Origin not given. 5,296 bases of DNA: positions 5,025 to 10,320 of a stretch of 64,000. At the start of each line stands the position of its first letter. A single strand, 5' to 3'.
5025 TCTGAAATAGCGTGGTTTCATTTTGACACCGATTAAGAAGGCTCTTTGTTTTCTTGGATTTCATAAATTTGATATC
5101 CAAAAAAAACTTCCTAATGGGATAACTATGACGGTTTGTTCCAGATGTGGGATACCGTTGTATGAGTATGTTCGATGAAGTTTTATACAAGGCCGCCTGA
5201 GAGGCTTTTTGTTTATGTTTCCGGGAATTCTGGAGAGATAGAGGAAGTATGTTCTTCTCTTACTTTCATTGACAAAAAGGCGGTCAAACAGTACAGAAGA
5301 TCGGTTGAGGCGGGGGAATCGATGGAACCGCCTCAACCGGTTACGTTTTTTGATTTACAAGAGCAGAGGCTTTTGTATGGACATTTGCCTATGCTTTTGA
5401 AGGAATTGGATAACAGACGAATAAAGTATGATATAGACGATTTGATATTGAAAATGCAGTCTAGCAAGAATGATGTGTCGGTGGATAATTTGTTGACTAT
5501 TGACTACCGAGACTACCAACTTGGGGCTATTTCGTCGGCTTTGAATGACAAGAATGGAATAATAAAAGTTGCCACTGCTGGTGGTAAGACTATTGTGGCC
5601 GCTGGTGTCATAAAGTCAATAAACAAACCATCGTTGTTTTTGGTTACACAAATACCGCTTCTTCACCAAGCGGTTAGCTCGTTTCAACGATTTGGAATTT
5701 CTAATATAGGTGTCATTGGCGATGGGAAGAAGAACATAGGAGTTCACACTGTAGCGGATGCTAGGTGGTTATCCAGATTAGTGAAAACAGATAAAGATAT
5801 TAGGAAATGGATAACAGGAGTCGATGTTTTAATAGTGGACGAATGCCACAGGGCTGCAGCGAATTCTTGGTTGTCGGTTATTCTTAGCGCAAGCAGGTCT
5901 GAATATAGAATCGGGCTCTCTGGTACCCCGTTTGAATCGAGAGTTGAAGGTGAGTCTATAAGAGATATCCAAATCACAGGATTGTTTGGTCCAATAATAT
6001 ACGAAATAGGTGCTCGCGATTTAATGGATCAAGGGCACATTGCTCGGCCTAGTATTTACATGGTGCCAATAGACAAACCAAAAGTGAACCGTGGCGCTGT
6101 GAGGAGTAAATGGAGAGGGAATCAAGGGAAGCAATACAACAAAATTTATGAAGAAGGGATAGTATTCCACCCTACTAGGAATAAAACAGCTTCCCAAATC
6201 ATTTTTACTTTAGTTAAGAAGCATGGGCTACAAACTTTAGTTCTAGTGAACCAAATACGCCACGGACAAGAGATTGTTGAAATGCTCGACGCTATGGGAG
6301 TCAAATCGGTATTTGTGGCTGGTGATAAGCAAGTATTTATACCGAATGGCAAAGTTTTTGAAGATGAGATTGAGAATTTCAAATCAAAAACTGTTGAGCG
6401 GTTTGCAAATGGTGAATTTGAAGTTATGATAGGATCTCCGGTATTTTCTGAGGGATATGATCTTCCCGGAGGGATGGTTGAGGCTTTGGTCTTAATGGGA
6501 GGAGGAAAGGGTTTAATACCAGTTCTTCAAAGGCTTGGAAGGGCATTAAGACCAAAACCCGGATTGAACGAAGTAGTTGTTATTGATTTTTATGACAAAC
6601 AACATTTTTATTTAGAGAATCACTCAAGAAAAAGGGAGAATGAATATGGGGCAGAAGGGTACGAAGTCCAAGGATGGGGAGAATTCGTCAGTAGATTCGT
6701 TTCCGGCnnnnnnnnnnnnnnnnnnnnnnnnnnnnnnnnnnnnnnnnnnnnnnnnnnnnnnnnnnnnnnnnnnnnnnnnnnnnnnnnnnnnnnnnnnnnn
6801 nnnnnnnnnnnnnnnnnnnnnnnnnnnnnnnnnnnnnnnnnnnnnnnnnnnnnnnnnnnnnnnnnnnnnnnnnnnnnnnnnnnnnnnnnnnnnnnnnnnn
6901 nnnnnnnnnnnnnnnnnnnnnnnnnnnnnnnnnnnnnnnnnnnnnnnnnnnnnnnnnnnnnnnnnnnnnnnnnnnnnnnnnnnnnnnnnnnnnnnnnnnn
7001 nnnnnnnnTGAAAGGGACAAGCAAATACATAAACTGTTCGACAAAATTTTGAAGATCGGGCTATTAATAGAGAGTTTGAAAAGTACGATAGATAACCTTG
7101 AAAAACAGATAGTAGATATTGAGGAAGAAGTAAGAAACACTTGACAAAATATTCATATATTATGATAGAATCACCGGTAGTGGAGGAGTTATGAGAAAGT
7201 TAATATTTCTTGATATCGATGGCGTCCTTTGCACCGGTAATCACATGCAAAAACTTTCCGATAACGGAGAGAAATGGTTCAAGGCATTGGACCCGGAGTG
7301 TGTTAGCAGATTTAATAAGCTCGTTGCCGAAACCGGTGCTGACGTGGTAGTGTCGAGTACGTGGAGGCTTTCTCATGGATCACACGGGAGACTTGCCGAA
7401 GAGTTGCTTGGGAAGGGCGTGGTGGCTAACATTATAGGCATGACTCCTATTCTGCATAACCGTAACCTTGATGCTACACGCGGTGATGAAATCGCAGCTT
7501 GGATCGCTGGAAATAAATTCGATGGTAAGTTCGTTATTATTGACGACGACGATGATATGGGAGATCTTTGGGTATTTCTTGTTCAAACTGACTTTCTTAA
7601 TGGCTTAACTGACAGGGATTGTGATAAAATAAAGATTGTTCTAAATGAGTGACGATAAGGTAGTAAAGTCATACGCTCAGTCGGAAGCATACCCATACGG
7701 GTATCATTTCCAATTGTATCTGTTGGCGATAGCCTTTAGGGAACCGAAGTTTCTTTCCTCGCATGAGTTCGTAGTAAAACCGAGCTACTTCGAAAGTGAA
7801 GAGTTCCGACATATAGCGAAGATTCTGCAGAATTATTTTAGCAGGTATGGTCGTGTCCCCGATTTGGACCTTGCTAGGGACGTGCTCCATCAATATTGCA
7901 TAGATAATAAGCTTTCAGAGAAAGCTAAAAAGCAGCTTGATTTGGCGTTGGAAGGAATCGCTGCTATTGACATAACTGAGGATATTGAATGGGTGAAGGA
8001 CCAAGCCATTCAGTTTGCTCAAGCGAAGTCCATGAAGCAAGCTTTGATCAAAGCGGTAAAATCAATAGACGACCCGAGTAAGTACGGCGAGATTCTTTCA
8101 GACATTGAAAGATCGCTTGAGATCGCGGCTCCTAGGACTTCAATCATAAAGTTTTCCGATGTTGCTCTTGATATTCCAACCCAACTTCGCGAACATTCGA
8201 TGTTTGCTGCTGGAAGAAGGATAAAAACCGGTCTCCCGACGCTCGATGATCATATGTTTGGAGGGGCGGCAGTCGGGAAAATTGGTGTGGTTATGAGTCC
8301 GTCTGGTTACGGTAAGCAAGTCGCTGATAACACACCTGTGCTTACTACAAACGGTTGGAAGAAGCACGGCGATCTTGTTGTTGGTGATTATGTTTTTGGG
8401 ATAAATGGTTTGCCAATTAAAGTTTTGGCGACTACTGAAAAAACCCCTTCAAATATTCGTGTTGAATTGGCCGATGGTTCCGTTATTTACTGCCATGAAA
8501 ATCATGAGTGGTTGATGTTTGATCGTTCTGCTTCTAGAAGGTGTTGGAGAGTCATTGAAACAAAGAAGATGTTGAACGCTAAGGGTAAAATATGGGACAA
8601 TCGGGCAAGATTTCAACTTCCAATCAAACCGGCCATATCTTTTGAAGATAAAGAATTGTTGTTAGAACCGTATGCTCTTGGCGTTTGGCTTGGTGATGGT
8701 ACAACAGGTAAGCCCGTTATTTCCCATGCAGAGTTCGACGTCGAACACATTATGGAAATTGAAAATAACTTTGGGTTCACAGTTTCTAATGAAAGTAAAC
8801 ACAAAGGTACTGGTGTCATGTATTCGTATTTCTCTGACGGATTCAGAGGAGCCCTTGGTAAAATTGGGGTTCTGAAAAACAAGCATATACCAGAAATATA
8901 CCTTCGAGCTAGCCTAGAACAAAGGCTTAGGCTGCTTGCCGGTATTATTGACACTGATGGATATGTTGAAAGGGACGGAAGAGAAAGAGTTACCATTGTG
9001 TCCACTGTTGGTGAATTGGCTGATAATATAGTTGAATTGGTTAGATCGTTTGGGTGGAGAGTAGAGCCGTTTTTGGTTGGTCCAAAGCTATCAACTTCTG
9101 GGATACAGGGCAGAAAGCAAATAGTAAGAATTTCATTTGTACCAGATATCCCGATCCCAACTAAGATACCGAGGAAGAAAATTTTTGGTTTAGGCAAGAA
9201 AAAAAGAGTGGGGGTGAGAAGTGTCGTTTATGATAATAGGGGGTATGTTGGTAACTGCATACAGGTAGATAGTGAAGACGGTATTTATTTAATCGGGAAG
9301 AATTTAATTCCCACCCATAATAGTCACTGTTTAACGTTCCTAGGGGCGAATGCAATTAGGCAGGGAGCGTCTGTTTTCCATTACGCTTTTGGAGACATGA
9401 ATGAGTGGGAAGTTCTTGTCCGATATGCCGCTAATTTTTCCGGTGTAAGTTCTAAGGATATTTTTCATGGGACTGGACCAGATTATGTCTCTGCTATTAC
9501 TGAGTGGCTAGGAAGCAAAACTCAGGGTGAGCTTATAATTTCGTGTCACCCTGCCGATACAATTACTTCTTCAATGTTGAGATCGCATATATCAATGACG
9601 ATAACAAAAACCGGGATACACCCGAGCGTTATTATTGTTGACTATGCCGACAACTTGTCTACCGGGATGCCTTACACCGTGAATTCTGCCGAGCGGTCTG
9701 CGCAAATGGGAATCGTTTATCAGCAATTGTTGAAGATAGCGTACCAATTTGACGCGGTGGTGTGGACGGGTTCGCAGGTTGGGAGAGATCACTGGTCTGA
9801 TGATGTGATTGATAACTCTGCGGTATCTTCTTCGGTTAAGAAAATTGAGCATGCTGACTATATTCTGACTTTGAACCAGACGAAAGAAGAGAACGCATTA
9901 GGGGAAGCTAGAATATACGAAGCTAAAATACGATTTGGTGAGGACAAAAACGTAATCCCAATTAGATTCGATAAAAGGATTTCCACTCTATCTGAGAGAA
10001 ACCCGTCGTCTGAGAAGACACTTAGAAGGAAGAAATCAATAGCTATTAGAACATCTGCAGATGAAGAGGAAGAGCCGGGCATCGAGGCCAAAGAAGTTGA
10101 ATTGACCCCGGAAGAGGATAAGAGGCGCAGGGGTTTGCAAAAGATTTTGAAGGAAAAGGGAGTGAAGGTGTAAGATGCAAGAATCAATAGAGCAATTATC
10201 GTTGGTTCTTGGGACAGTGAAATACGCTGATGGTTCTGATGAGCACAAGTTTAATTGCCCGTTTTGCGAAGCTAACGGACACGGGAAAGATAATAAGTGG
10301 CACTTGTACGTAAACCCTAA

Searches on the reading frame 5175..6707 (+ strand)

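Call 14: search_protein_families(library=pfam, proteins=[window:5175-6707:+])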
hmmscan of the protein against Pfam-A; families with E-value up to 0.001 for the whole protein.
window:5175-6707:+ (511 aa): 4 families
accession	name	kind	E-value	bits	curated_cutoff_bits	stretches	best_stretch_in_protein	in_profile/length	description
PF04851.21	ResIII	-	1.2e-19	71.2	22.5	1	109-253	2-163/164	Type III restriction enzyme, res subunit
PF00270.35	DEAD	-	2.6e-08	34.2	26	1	113-253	2-161/167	DEAD/DEAH box helicase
PF00271.37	Helicase_C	-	4.9e-05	24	23.5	1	347-460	11-109/110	Helicase conserved C-terminal domain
PF18766.7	SWI2_SNF2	-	0.00016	21.8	26.7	1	218-276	121-172/221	SWI2/SNF2 ATPase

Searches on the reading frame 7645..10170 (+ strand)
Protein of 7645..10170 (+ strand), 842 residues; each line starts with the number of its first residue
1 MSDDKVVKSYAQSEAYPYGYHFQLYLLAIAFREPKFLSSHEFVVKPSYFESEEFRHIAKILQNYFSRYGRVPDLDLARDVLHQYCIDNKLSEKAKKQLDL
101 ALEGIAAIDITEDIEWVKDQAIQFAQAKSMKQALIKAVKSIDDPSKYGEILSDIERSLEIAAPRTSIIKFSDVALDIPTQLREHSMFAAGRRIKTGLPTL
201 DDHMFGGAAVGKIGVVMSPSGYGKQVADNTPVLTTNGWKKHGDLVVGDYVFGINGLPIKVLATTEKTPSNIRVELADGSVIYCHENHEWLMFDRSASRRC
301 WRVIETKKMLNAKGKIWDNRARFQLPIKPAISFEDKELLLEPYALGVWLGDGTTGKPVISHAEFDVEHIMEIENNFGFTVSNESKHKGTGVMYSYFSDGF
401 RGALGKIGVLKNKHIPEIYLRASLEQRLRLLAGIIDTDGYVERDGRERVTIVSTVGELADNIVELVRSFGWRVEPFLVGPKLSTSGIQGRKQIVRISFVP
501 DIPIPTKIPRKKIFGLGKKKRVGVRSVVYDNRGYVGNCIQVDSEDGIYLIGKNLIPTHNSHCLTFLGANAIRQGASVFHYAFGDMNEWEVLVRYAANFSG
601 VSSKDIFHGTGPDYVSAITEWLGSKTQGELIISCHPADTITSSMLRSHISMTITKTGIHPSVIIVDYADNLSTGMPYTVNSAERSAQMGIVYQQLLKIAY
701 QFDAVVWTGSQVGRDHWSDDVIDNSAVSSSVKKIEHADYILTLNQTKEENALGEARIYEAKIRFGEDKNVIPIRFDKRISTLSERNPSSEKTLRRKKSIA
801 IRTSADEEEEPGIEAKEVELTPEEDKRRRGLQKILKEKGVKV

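Call 14: search_protein_families(library=pfam, proteins=[window:7645-10170:+])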
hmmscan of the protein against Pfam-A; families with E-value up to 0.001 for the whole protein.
window:7645-10170:+ (842 aa): 2 families
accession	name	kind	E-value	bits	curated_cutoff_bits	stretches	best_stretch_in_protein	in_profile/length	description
PF05204.19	Hom_end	-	9.3e-07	29.4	21.1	1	415-474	2-61/110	Homing endonuclease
PF14528.11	LAGLIDADG_3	-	0.00076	20.1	22.5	0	426-470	2-47/82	LAGLIDADG-like domain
